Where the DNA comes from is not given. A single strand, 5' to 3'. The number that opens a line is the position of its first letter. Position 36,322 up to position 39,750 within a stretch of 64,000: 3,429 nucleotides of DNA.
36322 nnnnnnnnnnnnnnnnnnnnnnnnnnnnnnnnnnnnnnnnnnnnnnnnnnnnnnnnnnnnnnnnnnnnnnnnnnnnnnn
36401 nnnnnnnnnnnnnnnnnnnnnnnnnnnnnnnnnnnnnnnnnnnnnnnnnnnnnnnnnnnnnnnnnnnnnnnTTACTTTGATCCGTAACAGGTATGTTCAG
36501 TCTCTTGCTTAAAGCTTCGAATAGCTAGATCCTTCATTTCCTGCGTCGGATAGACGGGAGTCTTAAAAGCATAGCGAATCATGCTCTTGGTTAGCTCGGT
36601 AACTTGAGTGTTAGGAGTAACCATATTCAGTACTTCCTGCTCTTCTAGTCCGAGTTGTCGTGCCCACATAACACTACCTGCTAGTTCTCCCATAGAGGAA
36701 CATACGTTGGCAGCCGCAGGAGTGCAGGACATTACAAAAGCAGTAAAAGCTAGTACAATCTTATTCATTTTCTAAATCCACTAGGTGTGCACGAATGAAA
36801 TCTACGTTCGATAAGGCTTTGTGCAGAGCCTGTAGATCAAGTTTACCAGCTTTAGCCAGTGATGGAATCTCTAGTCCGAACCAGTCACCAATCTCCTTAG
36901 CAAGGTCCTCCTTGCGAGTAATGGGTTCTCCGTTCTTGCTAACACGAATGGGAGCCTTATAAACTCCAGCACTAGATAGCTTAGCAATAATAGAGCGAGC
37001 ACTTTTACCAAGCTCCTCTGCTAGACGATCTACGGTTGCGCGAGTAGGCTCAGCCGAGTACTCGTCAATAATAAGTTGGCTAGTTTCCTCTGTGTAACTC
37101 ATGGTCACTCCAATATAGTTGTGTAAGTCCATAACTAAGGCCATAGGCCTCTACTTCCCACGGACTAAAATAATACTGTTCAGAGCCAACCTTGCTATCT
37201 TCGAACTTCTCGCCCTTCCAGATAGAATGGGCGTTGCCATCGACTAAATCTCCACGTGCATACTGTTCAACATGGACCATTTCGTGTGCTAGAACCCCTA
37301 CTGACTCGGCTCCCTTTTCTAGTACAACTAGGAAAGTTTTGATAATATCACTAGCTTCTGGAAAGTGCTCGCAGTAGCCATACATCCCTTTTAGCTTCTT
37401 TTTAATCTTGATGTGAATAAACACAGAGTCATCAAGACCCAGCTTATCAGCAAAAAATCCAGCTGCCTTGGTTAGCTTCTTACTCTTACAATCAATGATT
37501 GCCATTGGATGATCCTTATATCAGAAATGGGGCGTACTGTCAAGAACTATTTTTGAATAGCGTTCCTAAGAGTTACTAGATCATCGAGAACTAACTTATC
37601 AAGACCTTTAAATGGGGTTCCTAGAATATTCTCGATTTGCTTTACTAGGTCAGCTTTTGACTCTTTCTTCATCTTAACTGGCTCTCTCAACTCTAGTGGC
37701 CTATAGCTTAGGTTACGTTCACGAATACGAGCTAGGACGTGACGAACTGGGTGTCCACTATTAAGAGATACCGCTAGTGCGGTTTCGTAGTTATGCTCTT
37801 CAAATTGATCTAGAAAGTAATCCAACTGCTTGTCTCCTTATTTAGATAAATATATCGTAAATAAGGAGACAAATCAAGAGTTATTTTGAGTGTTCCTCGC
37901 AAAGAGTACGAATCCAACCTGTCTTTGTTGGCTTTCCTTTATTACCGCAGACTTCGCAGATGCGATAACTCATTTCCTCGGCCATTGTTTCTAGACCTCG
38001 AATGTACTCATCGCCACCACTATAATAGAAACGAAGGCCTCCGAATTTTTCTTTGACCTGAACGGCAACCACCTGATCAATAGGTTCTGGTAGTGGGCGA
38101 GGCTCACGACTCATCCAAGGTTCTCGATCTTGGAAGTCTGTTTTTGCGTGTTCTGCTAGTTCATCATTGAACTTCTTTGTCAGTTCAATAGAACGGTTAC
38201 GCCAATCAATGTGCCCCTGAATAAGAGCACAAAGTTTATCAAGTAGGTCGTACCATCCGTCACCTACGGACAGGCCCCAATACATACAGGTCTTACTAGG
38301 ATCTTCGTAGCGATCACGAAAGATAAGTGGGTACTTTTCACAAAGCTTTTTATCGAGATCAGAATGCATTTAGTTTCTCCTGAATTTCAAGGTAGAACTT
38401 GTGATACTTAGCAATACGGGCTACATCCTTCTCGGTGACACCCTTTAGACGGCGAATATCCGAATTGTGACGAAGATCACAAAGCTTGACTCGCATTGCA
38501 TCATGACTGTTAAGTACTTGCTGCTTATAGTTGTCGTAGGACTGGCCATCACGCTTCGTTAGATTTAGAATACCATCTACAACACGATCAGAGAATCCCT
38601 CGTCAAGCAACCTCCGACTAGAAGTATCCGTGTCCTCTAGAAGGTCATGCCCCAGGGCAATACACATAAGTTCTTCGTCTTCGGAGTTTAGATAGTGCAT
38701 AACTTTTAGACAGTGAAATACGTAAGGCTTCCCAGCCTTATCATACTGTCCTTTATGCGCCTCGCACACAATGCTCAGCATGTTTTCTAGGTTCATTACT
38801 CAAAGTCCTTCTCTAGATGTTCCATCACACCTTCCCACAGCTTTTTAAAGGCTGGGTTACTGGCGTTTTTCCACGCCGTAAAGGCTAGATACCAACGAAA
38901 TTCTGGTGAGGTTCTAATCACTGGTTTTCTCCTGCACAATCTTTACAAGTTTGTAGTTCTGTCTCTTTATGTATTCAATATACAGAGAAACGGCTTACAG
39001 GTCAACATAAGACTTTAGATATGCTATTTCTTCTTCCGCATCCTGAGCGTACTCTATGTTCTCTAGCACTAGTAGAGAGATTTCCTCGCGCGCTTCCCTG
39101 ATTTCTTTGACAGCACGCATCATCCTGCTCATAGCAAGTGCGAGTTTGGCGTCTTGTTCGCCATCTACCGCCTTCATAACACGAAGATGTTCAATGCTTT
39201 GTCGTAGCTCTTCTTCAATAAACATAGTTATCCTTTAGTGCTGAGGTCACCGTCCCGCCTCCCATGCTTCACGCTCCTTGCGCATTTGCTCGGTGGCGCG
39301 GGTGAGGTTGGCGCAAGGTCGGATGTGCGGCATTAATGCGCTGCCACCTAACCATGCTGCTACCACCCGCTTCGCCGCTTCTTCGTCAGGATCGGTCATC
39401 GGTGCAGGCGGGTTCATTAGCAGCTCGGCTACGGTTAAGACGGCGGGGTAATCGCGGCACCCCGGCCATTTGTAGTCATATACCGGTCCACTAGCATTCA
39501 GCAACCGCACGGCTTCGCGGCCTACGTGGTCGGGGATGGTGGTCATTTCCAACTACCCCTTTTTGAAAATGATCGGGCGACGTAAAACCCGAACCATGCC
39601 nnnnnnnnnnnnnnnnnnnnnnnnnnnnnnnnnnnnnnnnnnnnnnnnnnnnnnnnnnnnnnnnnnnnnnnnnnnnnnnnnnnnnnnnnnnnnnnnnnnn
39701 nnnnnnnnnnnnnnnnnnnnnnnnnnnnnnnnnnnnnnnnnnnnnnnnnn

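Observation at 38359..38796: Stand-alone Rel/SpoT-type HD hydrolase (small alarmone hydrolase-like)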

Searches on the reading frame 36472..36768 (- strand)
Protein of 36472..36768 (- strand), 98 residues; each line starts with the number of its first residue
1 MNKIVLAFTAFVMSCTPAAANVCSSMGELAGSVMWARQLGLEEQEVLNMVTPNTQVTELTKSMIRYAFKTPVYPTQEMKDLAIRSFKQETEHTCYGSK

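Call 18: search_protein_families(library=phrogs, proteins=[window:36472-36768:-], max_evalue=0.001)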
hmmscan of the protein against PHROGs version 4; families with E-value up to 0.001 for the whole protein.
window:36472-36768:- (98 aa): 1 family
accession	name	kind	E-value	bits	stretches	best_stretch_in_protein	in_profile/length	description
phrog_2315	-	unknown function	4.3e-17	63.2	1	1-96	1-105/109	-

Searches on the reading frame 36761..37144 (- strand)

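Call 18: search_protein_families(library=phrogs, proteins=[window:36761-37144:-], max_evalue=0.001)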
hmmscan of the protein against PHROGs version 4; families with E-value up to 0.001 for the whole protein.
window:36761-37144:- (127 aa): 0 families

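Call 32: search_protein_families(library=pfam, proteins=[window:36761-37144:-], max_evalue=0.01)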
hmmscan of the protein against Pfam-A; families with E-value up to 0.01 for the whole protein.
window:36761-37144:- (127 aa): 1 family
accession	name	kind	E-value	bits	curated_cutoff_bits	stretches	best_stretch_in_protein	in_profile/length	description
PF04760.21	IF2_N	-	3.4e-05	23.9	25.3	1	35-61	3-29/53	Translation initiation factor IF-2, N-terminal region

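Call 68: search_protein_families(library=padloc, proteins=[window:36761-37144:-], max_evalue=0.01)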
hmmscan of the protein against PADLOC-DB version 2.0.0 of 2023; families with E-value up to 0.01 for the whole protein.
window:36761-37144:- (127 aa): 0 families

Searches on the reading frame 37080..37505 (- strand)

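Call 18: search_protein_families(library=phrogs, proteins=[window:37080-37505:-], max_evalue=0.001)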
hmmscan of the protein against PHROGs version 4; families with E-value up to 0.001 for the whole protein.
window:37080-37505:- (141 aa): 3 families
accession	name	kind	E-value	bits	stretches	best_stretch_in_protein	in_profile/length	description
phrog_10499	-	unknown function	7.8e-17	63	1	11-134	17-144/149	-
phrog_16532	-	unknown function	1.8e-15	58.4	1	9-133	18-136/138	-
phrog_25728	-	unknown function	0.00099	19.9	0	71-123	82-132/166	-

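Call 32: search_protein_families(library=pfam, proteins=[window:37080-37505:-], max_evalue=0.01)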
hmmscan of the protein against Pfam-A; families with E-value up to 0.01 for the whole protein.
window:37080-37505:- (141 aa): 1 family
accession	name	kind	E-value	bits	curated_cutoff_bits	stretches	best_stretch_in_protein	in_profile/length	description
PF14891.12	Peptidase_M91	-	0.0017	19.2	25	1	64-124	88-138/176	Effector protein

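Call 68: search_protein_families(library=padloc, proteins=[window:37080-37505:-], max_evalue=0.01)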
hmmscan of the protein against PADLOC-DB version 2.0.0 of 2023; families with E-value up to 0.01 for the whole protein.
window:37080-37505:- (141 aa): 0 families

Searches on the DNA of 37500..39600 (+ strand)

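Call 7: search_dna_similar(query=window:37500-39600:+, collection=phages, mode=near, max_rows=25)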
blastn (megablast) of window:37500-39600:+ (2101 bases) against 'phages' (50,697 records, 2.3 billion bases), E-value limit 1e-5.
No match.

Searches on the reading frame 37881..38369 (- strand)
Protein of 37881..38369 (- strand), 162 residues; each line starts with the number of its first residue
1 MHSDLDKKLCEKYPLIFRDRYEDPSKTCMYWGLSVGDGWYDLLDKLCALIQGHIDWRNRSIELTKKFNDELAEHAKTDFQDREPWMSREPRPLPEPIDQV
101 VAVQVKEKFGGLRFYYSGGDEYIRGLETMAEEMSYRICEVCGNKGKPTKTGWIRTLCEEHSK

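Call 18: search_protein_families(library=phrogs, proteins=[window:37881-38369:-], max_evalue=0.001)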
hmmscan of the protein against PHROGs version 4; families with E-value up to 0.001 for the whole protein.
window:37881-38369:- (162 aa): 0 families

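Call 32: search_protein_families(library=pfam, proteins=[window:37881-38369:-], max_evalue=0.01)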
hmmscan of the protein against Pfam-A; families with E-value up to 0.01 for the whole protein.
window:37881-38369:- (162 aa): 0 families

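Call 50: search_solved_structures(query=window:37881-38369:-, max_evalue=1)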
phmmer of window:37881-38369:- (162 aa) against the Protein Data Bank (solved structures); distinct sequences matched with E-value up to 1: 2.
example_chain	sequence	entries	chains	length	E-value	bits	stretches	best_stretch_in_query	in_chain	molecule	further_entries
2n9w_A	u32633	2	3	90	0.65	13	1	31-77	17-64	RTX toxin | Autotransporter adhesin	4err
8eaw_a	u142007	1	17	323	0.65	13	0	42-74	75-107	Capsid protein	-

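Call 68: search_protein_families(library=padloc, proteins=[window:37881-38369:-], max_evalue=0.01)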
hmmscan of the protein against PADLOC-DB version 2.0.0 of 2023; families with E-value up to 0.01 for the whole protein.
window:37881-38369:- (162 aa): 0 families
